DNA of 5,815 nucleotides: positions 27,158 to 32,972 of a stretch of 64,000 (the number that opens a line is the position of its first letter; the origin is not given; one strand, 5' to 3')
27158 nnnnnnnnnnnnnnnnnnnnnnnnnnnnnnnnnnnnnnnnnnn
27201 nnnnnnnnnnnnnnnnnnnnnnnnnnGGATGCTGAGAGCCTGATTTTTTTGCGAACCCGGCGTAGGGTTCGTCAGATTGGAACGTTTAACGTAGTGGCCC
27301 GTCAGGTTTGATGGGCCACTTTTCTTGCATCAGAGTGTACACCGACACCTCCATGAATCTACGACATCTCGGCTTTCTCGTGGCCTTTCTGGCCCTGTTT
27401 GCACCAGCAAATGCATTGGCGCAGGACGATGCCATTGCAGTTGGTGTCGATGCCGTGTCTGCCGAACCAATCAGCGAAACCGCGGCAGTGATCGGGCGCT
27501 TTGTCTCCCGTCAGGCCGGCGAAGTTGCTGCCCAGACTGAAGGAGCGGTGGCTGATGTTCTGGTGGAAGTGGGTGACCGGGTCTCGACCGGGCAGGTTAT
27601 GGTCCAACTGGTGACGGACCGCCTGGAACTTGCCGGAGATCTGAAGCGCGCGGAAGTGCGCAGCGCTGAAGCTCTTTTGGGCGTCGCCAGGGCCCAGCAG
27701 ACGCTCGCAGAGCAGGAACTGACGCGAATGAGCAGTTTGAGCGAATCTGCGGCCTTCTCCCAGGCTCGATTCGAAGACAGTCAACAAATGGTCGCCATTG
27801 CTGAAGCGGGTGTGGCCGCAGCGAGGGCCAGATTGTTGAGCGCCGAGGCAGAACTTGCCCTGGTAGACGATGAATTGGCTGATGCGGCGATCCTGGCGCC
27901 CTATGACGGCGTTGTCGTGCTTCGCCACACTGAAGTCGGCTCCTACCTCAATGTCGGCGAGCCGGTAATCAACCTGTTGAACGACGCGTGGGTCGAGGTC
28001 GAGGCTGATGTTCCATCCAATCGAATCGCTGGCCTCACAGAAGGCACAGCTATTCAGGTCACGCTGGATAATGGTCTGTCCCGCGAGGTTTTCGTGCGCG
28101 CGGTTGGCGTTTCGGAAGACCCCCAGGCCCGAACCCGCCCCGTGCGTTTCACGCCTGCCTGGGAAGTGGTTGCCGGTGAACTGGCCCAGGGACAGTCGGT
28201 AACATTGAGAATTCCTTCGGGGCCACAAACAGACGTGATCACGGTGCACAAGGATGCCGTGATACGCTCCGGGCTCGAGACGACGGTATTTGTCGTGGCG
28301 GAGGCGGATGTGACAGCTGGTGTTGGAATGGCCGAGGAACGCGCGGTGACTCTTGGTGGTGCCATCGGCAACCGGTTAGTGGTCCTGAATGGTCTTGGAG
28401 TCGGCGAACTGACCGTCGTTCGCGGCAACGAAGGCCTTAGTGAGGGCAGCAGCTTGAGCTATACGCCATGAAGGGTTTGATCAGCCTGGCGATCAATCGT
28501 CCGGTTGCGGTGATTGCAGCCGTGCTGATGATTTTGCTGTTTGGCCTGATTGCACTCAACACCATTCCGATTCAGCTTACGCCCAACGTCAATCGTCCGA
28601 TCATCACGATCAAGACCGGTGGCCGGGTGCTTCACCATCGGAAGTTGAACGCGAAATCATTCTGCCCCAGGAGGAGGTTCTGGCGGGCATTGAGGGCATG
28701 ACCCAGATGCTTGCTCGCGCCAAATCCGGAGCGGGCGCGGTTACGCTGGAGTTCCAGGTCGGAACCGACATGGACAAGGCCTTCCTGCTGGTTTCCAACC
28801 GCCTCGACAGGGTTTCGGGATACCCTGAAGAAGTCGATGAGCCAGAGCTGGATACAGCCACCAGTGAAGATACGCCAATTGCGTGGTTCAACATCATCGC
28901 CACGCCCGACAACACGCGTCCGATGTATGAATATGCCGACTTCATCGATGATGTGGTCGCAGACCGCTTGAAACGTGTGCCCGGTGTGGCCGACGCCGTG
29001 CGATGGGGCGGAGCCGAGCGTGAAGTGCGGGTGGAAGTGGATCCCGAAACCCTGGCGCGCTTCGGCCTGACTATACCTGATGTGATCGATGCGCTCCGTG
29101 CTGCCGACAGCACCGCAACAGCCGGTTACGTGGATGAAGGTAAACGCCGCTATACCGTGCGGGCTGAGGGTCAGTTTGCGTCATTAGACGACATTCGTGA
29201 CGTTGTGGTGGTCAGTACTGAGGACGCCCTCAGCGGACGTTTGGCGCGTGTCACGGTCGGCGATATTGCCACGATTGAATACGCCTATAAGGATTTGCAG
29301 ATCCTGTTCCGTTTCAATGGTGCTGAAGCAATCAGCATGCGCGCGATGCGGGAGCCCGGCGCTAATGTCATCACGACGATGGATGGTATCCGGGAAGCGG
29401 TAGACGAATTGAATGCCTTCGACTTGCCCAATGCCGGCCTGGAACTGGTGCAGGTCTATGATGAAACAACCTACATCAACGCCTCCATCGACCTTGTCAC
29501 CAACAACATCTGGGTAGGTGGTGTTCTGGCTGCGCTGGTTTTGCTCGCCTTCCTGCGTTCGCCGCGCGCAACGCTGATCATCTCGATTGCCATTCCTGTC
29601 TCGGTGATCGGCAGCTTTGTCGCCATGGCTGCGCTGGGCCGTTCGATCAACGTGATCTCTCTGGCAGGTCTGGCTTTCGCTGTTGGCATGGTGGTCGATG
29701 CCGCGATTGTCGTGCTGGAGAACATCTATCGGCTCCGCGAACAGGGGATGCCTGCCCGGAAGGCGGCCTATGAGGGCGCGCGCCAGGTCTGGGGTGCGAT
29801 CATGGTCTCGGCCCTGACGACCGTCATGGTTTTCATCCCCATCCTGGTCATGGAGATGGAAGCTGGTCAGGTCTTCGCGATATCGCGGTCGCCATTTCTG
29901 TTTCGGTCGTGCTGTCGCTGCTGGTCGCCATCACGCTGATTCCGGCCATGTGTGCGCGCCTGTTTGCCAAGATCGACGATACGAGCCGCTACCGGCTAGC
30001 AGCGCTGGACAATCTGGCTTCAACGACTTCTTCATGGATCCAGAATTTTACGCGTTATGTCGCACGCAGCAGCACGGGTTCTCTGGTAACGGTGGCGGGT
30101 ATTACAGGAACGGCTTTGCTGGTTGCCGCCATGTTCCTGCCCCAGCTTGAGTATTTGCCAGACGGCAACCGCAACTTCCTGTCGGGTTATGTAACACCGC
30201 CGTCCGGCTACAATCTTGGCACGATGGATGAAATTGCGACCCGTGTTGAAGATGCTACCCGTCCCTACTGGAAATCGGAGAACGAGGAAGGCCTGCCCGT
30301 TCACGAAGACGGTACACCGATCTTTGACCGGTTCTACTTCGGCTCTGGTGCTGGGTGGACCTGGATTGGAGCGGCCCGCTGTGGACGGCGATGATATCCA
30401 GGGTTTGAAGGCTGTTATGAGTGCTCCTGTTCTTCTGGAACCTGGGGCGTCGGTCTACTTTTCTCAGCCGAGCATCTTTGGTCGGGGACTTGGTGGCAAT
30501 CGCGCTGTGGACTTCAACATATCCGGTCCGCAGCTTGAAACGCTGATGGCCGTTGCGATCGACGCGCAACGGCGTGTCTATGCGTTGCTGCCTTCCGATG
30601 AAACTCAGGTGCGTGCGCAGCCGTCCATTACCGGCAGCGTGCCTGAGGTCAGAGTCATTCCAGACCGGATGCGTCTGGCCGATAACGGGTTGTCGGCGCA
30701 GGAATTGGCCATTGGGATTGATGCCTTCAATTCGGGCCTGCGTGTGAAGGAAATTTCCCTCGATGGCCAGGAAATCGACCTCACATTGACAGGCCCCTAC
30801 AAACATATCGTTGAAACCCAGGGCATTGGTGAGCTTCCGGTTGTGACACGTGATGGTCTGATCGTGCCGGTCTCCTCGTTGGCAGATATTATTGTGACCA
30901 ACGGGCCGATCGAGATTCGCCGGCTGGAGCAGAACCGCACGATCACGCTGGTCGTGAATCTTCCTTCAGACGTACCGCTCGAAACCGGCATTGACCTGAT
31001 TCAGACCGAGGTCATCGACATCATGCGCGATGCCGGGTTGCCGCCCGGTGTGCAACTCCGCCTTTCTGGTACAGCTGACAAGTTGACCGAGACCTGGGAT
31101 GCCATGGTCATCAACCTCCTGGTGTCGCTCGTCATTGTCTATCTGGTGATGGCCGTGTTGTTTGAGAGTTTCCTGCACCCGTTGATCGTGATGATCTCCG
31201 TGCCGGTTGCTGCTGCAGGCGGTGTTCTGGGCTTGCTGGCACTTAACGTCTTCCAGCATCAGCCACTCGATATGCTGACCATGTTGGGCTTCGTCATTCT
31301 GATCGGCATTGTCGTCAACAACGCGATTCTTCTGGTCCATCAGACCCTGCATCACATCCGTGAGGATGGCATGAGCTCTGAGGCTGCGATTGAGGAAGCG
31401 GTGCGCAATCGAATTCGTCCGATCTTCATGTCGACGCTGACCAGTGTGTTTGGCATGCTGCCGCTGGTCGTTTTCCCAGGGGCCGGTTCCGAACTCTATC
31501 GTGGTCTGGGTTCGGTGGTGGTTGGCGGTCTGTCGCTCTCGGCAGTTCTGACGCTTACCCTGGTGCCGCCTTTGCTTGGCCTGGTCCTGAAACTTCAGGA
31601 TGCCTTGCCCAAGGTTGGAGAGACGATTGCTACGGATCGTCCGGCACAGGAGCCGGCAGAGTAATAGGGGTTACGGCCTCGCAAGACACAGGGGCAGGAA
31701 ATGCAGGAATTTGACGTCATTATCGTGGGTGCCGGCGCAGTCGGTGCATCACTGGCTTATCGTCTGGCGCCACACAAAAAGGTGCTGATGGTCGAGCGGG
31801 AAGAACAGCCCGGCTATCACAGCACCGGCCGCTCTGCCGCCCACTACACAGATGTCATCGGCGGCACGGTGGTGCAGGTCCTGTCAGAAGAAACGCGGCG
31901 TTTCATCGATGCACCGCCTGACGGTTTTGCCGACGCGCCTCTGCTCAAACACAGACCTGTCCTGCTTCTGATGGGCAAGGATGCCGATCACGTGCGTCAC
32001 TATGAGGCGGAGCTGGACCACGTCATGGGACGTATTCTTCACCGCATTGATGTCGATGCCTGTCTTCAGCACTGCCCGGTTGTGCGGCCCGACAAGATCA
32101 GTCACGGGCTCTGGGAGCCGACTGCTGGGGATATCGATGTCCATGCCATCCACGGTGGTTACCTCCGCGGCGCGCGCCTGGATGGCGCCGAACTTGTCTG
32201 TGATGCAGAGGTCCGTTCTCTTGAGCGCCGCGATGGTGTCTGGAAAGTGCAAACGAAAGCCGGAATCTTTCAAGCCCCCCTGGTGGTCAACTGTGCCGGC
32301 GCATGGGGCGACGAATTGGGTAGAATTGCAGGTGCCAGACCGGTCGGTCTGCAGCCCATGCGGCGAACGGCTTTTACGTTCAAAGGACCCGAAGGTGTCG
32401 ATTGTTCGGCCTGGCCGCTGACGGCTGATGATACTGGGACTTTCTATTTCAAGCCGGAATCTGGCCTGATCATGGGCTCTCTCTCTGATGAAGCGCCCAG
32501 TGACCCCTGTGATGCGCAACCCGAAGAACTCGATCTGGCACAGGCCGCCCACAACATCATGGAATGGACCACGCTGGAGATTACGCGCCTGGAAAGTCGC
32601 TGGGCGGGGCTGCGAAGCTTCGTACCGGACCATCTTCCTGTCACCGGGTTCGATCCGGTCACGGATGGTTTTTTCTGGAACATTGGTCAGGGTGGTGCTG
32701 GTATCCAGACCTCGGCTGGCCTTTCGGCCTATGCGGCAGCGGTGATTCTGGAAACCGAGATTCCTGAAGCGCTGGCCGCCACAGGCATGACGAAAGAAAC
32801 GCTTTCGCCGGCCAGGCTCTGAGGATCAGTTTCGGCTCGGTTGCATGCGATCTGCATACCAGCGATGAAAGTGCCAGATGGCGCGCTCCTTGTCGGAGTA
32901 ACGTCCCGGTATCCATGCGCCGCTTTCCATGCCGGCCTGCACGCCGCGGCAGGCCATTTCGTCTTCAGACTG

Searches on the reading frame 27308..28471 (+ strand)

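Call 55: search_protein_families(library=pfam, proteins=[window:27308-28471:+], max_evalue=0.000001)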
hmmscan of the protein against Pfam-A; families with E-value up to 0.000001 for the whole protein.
window:27308-28471:+ (387 aa): 2 families
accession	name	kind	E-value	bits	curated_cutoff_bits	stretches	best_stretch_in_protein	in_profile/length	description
PF13437.12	HlyD_3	-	3.7e-15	57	22.2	1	195-282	2-92/106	HlyD family secretion protein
PF16576.10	HlyD_D23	-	2.5e-10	40.4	30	1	68-281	17-199/214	Barrel-sandwich domain of CusB or HlyD membrane-fusion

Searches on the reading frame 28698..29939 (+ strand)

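Call 55: search_protein_families(library=pfam, proteins=[window:28698-29939:+], max_evalue=0.000001)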
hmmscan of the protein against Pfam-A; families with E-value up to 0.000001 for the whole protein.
window:28698-29939:+ (413 aa): 1 family
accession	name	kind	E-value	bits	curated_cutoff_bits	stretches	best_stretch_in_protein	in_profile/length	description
PF00873.25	ACR_tran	-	5.7e-99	332.6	28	1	1-393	75-460/1021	AcrB/AcrD/AcrF family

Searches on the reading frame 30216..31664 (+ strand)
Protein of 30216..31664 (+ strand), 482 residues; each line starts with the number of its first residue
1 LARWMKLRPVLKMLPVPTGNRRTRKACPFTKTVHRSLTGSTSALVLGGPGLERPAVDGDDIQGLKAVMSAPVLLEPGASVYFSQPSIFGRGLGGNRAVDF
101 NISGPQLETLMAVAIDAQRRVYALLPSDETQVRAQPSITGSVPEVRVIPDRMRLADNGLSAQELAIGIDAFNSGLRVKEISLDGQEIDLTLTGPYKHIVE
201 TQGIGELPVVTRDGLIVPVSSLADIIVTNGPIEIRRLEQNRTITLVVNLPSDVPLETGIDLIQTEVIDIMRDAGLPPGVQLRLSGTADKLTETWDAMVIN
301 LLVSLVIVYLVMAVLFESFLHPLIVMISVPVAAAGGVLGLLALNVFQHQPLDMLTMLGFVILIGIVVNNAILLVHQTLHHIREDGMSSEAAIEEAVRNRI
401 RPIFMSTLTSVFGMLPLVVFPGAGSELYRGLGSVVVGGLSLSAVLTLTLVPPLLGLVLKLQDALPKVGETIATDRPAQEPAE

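Call 55: search_protein_families(library=pfam, proteins=[window:30216-31664:+], max_evalue=0.000001)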
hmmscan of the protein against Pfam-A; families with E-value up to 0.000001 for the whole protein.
window:30216-31664:+ (482 aa): 2 families
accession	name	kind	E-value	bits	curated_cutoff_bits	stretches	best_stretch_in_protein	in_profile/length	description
PF00873.25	ACR_tran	-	9.4e-70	235.9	28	1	78-454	650-1017/1021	AcrB/AcrD/AcrF family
PF03176.21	MMPL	-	4.2e-15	56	20.5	1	245-457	90-302/333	MMPL family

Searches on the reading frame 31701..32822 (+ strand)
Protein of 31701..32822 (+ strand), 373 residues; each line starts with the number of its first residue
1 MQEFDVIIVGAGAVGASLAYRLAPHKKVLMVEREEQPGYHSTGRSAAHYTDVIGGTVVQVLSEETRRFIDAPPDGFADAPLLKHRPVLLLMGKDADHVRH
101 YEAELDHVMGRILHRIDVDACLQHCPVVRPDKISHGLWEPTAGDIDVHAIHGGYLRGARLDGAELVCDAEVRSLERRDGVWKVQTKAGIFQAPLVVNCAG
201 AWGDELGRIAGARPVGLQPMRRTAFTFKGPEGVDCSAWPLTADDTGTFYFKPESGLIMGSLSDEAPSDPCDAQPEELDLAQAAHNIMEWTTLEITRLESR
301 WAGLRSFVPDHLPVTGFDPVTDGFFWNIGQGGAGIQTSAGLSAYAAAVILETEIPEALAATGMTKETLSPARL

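Call 55: search_protein_families(library=pfam, proteins=[window:31701-32822:+], max_evalue=0.000001)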
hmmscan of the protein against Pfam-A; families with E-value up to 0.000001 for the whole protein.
window:31701-32822:+ (373 aa): 1 family
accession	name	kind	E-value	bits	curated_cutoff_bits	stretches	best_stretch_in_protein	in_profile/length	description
PF01266.30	DAO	-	2.2e-50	172.6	27.9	1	5-346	1-351/353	FAD dependent oxidoreductase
